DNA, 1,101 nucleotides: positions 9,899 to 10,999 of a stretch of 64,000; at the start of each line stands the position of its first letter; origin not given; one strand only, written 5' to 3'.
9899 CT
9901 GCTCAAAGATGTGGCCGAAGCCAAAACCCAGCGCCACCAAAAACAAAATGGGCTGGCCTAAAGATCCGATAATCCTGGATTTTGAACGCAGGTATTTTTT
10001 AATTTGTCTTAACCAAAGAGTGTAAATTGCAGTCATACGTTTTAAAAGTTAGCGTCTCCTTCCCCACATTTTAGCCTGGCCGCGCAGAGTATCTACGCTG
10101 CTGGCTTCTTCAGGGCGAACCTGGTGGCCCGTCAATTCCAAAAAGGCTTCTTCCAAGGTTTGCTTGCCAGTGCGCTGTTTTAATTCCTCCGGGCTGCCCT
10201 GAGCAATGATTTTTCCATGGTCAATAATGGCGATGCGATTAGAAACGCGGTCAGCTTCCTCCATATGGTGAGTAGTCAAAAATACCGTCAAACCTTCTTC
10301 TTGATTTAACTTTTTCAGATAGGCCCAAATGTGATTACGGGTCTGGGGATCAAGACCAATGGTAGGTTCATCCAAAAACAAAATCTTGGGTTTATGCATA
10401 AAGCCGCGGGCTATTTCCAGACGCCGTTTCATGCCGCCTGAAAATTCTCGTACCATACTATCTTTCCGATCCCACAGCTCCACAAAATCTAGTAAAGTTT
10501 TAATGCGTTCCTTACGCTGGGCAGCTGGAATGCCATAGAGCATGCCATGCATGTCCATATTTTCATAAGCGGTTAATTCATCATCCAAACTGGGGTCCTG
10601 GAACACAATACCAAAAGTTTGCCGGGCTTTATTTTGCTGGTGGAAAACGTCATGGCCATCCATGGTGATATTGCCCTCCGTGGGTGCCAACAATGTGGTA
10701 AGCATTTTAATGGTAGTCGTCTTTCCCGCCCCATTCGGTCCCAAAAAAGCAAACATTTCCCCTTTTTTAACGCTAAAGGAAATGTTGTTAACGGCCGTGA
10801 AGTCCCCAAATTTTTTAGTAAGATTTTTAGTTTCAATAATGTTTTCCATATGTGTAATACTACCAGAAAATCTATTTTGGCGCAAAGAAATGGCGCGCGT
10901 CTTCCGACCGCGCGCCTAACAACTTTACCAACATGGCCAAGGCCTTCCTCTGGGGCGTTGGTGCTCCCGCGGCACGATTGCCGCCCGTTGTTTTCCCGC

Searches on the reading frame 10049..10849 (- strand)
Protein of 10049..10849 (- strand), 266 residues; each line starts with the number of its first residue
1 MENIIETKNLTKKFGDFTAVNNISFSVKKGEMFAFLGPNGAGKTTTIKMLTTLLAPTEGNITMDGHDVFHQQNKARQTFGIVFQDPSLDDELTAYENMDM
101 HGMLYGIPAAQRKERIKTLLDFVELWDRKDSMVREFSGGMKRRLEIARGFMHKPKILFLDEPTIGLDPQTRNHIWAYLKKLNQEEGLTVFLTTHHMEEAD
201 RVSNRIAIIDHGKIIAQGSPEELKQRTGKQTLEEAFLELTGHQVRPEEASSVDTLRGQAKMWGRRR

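Call 21: find_encoding_contigs(protein=window:10049-10849:-, flank=4000, max_places=10)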
Protein window:10049-10849:- (266 aa): no gene with exactly this product is on record in the collection.
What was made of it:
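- Tried and rejected: An exact-protein look-up of the ABC ATPase failed because the deposited gene call starts at a later Met (call 21).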

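Call 37: find_homologous_proteins(query=window:10049-10849:-, max_evalue=1e-60)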
Query window:10049-10849:- (266 aa): 7999 proteins with E <= 1e-60 among 8000 candidates; the best 120 are listed.
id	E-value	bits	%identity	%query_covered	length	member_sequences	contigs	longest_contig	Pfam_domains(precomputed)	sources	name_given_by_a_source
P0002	2.2e-154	530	100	88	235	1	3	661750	PF00005.34,PF13175.13,PF13304.13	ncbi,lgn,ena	-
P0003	6.8e-153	525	86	100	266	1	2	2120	PF00005.34,PF13175.13,PF13304.13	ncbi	-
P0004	3.5e-143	493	83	99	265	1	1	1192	PF00005.34,PF13175.13,PF13304.13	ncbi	-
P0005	4.8e-142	490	82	99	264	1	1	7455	PF00005.34,PF13175.13,PF13304.13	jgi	-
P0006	3.3e-139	480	80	98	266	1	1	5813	PF00005.34,PF13175.13,PF13476.13,PF13304.13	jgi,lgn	-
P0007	3.9e-134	464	78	99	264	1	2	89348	PF00005.34,PF13175.13,PF13476.13,PF13304.13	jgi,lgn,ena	jgi:ABC-2 type transport system ATP-binding protein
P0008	8.2e-134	463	78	99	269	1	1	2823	PF00005.34,PF13175.13,PF13304.13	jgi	-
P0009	4.8e-132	457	78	99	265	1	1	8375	PF00005.34,PF13175.13,PF13304.13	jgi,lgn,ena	-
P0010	3.6e-127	441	73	99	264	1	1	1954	PF00005.34,PF13175.13,PF13304.13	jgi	-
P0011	1.6e-126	439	73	99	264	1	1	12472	PF00005.34,PF13175.13,PF13476.13,PF13304.13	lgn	-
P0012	2.1e-126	439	71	100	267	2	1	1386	PF00005.34,PF13175.13,PF13304.13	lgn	-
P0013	1.7e-125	436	71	100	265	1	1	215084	PF00005.34,PF13175.13,PF13304.13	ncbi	-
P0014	2.0e-125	435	70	100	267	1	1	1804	PF00005.34,PF13175.13,PF13304.13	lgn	-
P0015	2.2e-125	435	73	99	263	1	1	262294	PF00005.34,PF13175.13,PF13304.13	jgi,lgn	jgi:ABC-2 type transport system ATP-binding protein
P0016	2.8e-125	435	74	95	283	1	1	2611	PF00005.34,PF13175.13,PF13304.13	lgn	-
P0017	3.6e-125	434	72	99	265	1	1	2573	PF00005.34,PF13175.13,PF13304.13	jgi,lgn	jgi:ABC-2 type transport system ATP-binding protein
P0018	6.5e-125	434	72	99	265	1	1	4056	PF00005.34,PF13175.13,PF13304.13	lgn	-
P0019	2.4e-124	432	73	99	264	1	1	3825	PF00005.34,PF13175.13,PF13476.13,PF13304.13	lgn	-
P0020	2.9e-124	431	71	100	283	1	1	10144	PF00005.34,PF13175.13,PF13304.13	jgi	jgi:ABC-2 type transport system ATP-binding protein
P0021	3.6e-124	431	69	99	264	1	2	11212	PF00005.34,PF13175.13,PF13304.13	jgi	jgi:ABC-2 type transport system ATP-binding protein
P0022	4.9e-124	431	73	98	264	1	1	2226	PF00005.34,PF13175.13,PF13304.13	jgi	jgi:ABC-2 type transport system ATP-binding protein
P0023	5.4e-124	431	69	98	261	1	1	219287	PF00005.34,PF13175.13,PF13304.13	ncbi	-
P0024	7.9e-124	430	71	100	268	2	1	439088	PF00005.34,PF13175.13,PF13555.13,PF13304.13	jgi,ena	-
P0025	1.6e-123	429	69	97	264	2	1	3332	PF00005.34,PF13175.13,PF13304.13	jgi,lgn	-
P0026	2.3e-123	429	72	99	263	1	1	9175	PF00005.34,PF13175.13,PF13304.13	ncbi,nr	ncbi:MAG: ATP-binding cassette domain-containing protein [Candidatus Staskawiczbacteria bacterium]|n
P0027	2.5e-123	428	70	100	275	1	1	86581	PF00005.34,PF13175.13,PF13304.13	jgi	jgi:ABC-2 type transport system ATP-binding protein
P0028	2.6e-123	428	70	98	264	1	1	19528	PF00005.34,PF13175.13,PF13476.13,PF13304.13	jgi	jgi:ABC-2 type transport system ATP-binding protein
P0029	3.1e-123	428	69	100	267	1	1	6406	PF00005.34,PF13175.13,PF13304.13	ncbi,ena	-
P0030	3.8e-123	428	71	99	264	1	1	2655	PF00005.34,PF13175.13,PF13476.13,PF03215.22,PF13304.13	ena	-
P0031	4.7e-123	428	73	99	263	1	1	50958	PF00005.34,PF13175.13,PF13304.13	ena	-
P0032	5.5e-123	427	69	100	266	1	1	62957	PF00005.34,PF13175.13,PF13555.13,PF13304.13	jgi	jgi:ABC-2 type transport system ATP-binding protein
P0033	6.5e-123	427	70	100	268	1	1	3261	PF00005.34,PF13175.13,PF13555.13,PF13304.13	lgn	-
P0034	7.6e-123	427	71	99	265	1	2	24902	PF00005.34,PF13175.13,PF13304.13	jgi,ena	jgi:ABC-2 type transport system ATP-binding protein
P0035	8.5e-123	427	68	100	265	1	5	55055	PF00005.34,PF13175.13,PF13304.13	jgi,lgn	jgi:ABC-2 type transport system ATP-binding protein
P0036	9.2e-123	427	71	100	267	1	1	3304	PF00005.34,PF13175.13,PF13304.13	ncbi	-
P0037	9.4e-123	427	70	98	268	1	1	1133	PF00005.34,PF13175.13,PF13555.13,PF13304.13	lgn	-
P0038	1.0e-122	426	73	99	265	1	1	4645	PF00005.34,PF13175.13,PF13304.13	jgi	-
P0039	1.1e-122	426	70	99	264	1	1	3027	PF00005.34,PF13175.13,PF13304.13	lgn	-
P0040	1.5e-122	426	70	99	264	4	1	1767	PF00005.34,PF13175.13,PF13304.13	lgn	-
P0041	1.6e-122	426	72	98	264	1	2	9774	PF00005.34,PF13175.13,PF13304.13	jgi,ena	jgi:ABC-2 type transport system ATP-binding protein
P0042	1.6e-122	426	69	100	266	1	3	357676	PF00005.34,PF13175.13,PF13304.13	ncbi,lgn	-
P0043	1.9e-122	426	70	100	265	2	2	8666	PF00005.34,PF13175.13,PF13304.13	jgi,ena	-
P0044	1.9e-122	426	70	100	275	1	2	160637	PF00005.34,PF13175.13,PF13555.13,PF13304.13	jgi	jgi:ABC-2 type transport system ATP-binding protein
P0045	2.0e-122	425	68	100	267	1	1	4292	PF00005.34,PF13175.13,PF13304.13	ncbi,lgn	-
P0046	2.2e-122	425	74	94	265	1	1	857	PF00005.34,PF13175.13,PF13304.13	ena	-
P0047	2.2e-122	425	72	99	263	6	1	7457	PF00005.34,PF13175.13,PF13304.13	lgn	-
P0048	2.3e-122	425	72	98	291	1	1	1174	PF00005.34,PF13175.13,PF13304.13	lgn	-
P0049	2.9e-122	425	68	100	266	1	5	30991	PF00005.34,PF13175.13,PF13555.13,PF13304.13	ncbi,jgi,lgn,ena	-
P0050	3.0e-122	425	69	98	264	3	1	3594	PF00005.34,PF13175.13,PF13476.13,PF13304.13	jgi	-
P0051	3.5e-122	425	70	100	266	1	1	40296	PF00005.34,PF13175.13,PF13304.13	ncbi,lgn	-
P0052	3.9e-122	425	68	100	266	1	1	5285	PF00005.34,PF13175.13,PF13555.13,PF13304.13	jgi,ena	-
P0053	4.0e-122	424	71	99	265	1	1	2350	PF00005.34,PF13175.13,PF13304.13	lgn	-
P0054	4.6e-122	424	73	98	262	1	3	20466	PF00005.34,PF13175.13,PF13304.13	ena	-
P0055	4.7e-122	424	73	98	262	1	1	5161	PF00005.34,PF13175.13,PF13304.13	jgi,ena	-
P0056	5.4e-122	424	73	98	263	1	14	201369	PF00005.34,PF13175.13,PF13304.13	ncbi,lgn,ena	-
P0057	5.9e-122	424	72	99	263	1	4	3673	PF00005.34,PF13175.13,PF13304.13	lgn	-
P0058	6.3e-122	424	72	99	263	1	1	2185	PF00005.34,PF13175.13,PF13304.13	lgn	-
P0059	6.3e-122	424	68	100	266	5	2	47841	PF00005.34,PF13175.13,PF13555.13,PF13304.13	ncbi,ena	-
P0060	6.6e-122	424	70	98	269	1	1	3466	PF00005.34,PF13175.13,PF13304.13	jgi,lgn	-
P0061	6.9e-122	424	69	100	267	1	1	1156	PF00005.34,PF13175.13,PF13555.13,PF13304.13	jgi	-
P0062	7.1e-122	424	70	99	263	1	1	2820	PF00005.34,PF13175.13,PF13555.13,PF13304.13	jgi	jgi:ABC-2 type transport system ATP-binding protein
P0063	7.2e-122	424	72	99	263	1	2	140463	PF00005.34,PF13175.13,PF13304.13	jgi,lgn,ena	-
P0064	8.0e-122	424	70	98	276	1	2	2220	PF00005.34,PF13175.13,PF13304.13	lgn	-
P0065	8.4e-122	423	72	99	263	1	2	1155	PF00005.34,PF13175.13,PF13304.13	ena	-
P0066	9.7e-122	423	71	100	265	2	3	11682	PF00005.34,PF13175.13,PF13304.13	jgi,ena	-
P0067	9.8e-122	423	70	99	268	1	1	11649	PF00005.34,PF13175.13,PF13555.13,PF13304.13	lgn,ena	-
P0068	9.9e-122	423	69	99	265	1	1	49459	PF00005.34,PF13175.13,PF13166.13,PF13304.13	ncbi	-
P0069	1.0e-121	423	68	100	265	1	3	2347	PF00005.34,PF13304.13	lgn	-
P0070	1.0e-121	423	71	99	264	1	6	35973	PF00005.34,PF13175.13,PF13304.13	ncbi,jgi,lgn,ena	-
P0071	1.1e-121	423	73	99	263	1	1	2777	PF00005.34,PF13175.13,PF13304.13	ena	-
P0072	1.3e-121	423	72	100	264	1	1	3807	PF00005.34,PF13175.13,PF13304.13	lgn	-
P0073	1.4e-121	423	69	98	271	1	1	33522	PF00005.34,PF13175.13,PF13304.13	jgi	jgi:ABC-2 type transport system ATP-binding protein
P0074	1.5e-121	423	70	99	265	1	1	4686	PF00005.34,PF13175.13,PF13304.13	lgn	-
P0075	1.5e-121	423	69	100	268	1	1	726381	PF00005.34,PF13175.13,PF13555.13,PF13304.13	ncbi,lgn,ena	-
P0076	1.5e-121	423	71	98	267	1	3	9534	PF00005.34,PF13175.13,PF13304.13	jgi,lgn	jgi:ABC-2 type transport system ATP-binding protein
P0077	1.6e-121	423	69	98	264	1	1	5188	PF00005.34,PF13175.13,PF13476.13,PF13304.13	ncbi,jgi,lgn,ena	-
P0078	1.6e-121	423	70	98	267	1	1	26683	PF00005.34,PF13175.13,PF13304.13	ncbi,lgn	-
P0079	1.6e-121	422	73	98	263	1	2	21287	PF00005.34,PF13175.13,PF13304.13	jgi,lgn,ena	jgi:ABC-2 type transport system ATP-binding protein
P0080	1.9e-121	422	69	98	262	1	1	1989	PF00005.34,PF13175.13,PF13304.13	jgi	-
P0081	1.9e-121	422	72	99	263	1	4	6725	PF00005.34,PF13175.13,PF03215.22,PF13304.13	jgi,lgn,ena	-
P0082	2.0e-121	422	69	98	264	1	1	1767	PF00005.34,PF13175.13,PF13304.13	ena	-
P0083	2.4e-121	422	68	100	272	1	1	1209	PF00005.34,PF13304.13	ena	-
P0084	2.4e-121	422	68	99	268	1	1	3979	PF00005.34,PF13175.13,PF13304.13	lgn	-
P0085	2.8e-121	422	69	98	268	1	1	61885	PF00005.34,PF13175.13,PF13555.13,PF13304.13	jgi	jgi:ABC-2 type transport system ATP-binding protein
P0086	3.0e-121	422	69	98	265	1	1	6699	PF00005.34,PF13175.13,PF13304.13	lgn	-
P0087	3.2e-121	422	70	98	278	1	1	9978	PF00005.34,PF13175.13,PF13304.13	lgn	-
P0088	3.2e-121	422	70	98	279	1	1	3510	PF00005.34,PF13175.13,PF13304.13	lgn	-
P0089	3.3e-121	421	68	100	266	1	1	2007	PF00005.34,PF13175.13,PF13304.13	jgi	jgi:ABC-2 type transport system ATP-binding protein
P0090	3.4e-121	421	69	99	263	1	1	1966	PF00005.34,PF13175.13,PF13304.13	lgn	-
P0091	3.4e-121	421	70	98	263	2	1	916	PF00005.34,PF13175.13,PF13304.13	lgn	-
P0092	3.5e-121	421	68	100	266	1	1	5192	PF00005.34,PF13175.13,PF13304.13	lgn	-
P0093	3.6e-121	421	70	99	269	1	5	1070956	PF00005.34,PF13175.13,PF13304.13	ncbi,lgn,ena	-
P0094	3.8e-121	421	70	100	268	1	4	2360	PF00005.34,PF13175.13,PF13555.13,PF13304.13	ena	-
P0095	3.8e-121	421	69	100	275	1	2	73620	PF00005.34,PF13175.13,PF13555.13,PF13304.13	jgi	jgi:ABC-2 type transport system ATP-binding protein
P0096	4.0e-121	421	74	95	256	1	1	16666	PF00005.34,PF13175.13,PF13304.13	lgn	-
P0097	4.2e-121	421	69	100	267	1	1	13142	PF00005.34,PF13175.13,PF13555.13,PF13304.13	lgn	-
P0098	4.2e-121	421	70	99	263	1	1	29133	PF00005.34,PF13175.13,PF13304.13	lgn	-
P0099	4.4e-121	421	72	94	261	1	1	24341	PF00005.34,PF13175.13,PF13304.13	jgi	jgi:ABC-2 type transport system ATP-binding protein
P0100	4.6e-121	421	71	99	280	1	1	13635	PF00005.34,PF13175.13,PF13304.13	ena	-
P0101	4.7e-121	421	72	99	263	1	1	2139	PF00005.34,PF13175.13,PF13304.13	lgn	-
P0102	4.8e-121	421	70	99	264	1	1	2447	PF00005.34,PF13175.13,PF13476.13,PF13304.13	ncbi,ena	-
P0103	4.8e-121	421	70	97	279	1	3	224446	PF00005.34,PF13175.13,PF13304.13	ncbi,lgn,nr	ncbi:MAG: ATP-binding cassette domain-containing protein [Patescibacteria group bacterium]|nr:ATP-bi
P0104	5.5e-121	421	70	98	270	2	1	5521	PF00005.34,PF13175.13,PF13304.13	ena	-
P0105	5.5e-121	421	70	95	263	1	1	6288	PF00005.34,PF13175.13,PF13304.13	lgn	-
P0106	5.8e-121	421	70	98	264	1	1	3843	PF00005.34,PF13175.13,PF13555.13,PF13304.13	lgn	-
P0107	6.2e-121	421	72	99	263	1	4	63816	PF00005.34,PF13175.13,PF13304.13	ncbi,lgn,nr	ncbi:MAG: ATP-binding cassette domain-containing protein [Candidatus Staskawiczbacteria bacterium]|n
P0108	6.3e-121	421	69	100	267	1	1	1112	PF00005.34,PF13175.13,PF13304.13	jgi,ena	-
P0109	6.4e-121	421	68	98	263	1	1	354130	PF00005.34,PF13175.13,PF13304.13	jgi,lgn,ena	-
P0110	6.8e-121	420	68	100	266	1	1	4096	PF00005.34,PF13175.13,PF13304.13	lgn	-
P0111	7.2e-121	420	69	99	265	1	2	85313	PF00005.34,PF13175.13,PF13166.13,PF13304.13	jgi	jgi:ABC-2 type transport system ATP-binding protein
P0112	7.9e-121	420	69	99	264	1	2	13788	PF00005.34,PF13175.13,PF13304.13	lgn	-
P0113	8.0e-121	420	68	98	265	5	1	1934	PF00005.34,PF13175.13,PF13304.13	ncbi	-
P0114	8.2e-121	420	71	99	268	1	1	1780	PF00005.34,PF13175.13,PF13304.13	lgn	-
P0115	8.4e-121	420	72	99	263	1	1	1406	PF00005.34,PF13175.13,PF13476.13,PF13304.13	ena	-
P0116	8.4e-121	420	69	100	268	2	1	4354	PF00005.34,PF13175.13,PF13555.13,PF13304.13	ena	-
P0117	8.5e-121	420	71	98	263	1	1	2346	PF00005.34,PF13175.13,PF13304.13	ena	-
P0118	8.9e-121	420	69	100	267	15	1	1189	PF00005.34,PF13175.13,PF13304.13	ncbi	-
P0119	9.5e-121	420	69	99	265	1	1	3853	PF00005.34,PF13175.13,PF13476.13,PF13304.13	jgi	jgi:ABC-2 type transport system ATP-binding protein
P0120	9.8e-121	420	68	100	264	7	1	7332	PF00005.34,PF13175.13,PF13304.13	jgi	jgi:ABC-2 type transport system ATP-binding protein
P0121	1.0e-120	420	69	98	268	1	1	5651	PF00005.34,PF13175.13,PF13304.13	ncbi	-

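Call 38: find_encoding_contigs(protein=P0003, flank=3000, max_places=4)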
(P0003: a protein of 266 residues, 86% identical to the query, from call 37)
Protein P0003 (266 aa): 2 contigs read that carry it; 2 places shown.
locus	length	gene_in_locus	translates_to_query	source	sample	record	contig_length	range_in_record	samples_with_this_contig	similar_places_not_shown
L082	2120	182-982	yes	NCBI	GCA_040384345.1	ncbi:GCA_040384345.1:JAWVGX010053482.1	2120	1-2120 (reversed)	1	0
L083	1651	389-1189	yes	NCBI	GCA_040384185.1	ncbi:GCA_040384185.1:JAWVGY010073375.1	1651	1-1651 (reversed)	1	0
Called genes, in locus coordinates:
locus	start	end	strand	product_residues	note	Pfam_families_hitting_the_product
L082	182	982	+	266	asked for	PF13175:AAA_15 (faint), PF00005:ABC_tran, PF13304:AAA_21 (weak)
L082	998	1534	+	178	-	-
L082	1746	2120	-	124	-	?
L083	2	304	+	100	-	?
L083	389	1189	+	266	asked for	PF13175:AAA_15 (faint), PF00005:ABC_tran, PF13304:AAA_21 (weak)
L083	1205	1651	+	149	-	?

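Call 39: find_encoding_contigs(protein=P0005, flank=3000, max_places=4)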
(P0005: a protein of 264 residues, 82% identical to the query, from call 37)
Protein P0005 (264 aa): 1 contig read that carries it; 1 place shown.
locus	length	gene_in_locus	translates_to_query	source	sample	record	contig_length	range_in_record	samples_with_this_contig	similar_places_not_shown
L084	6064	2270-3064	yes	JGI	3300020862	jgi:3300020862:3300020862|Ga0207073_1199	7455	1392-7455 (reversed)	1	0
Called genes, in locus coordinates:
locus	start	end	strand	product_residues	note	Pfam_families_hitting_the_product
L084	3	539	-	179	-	?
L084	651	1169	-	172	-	-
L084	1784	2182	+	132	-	PF00903:Glyoxalase, PF22677:Ble-like_N, PF18029:Glyoxalase_6 (faint)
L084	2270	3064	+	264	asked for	PF13175:AAA_15 (faint), PF00005:ABC_tran, PF13304:AAA_21 (weak)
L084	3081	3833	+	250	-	PF01061:ABC2_membrane, PF12698:ABC2_membrane_3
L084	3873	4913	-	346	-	PF00089:Trypsin, PF13365:Trypsin_2, PF17820:PDZ_6 (faint), PF13180:PDZ_2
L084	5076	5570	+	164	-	PF01569:PAP2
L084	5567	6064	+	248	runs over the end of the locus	PF03372:Exo_endo_phos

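Call 40: find_encoding_contigs(protein=P0006, flank=3000, max_places=4)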
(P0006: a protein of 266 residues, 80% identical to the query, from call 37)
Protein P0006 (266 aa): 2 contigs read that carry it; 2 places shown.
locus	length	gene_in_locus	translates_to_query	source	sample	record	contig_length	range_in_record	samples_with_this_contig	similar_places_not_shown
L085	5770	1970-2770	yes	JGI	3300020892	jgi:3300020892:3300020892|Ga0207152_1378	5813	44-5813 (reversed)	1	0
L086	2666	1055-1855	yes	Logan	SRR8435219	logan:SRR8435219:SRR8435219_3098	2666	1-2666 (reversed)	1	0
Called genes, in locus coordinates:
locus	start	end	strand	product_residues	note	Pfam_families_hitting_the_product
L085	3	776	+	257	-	?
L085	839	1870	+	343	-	PF13354:Beta-lactamase2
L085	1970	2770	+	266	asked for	PF13175:AAA_15 (faint), PF13476:AAA_23 (weak), PF00005:ABC_tran, PF13304:AAA_21 (weak)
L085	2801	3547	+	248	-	PF01061:ABC2_membrane, PF12698:ABC2_membrane_3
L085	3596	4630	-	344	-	PF00089:Trypsin, PF13365:Trypsin_2, PF13180:PDZ_2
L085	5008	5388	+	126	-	-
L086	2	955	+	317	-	?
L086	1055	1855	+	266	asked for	PF13175:AAA_15 (faint), PF13476:AAA_23 (weak), PF00005:ABC_tran, PF13304:AAA_21 (weak)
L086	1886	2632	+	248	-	PF01061:ABC2_membrane, PF12698:ABC2_membrane_3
